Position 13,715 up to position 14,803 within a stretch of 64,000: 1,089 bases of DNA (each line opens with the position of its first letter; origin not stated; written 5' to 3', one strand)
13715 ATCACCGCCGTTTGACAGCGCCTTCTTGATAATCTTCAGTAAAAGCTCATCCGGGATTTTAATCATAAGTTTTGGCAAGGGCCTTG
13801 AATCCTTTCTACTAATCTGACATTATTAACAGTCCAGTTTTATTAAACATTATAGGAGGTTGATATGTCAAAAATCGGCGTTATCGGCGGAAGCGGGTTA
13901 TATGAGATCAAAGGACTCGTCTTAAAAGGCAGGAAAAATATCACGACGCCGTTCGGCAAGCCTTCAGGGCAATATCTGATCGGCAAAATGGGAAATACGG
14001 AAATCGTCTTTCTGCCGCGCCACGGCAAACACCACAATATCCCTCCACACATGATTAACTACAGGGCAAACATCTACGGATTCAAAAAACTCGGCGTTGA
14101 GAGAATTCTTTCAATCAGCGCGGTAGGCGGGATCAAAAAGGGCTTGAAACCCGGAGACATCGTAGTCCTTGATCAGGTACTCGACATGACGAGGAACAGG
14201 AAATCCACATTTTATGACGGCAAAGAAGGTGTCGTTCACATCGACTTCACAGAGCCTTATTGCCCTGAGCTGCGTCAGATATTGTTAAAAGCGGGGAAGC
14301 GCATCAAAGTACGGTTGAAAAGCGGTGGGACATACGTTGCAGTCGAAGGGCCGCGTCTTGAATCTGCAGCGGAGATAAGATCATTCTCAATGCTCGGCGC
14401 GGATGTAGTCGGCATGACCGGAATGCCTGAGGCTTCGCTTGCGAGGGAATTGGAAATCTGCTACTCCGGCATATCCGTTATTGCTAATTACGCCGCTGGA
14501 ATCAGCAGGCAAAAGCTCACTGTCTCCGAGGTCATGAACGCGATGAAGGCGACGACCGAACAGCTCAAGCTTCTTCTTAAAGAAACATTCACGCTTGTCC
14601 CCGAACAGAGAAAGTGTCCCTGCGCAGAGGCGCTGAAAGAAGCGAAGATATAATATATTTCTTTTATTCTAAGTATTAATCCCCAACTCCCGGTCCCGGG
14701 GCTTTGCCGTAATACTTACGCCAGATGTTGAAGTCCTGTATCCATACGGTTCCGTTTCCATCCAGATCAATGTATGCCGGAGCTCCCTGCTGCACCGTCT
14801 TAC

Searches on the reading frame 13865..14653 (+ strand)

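Call 14: search_protein_families(library=pfam, proteins=[window:13865-14653:+], max_evalue=0.001)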
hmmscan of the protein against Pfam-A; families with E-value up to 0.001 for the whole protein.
window:13865-14653:+ (262 aa): 1 family
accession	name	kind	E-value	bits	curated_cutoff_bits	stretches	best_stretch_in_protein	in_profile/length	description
PF01048.26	PNP_UDP_1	-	7.3e-51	173.2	25.1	1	3-241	1-231/233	Phosphorylase superfamily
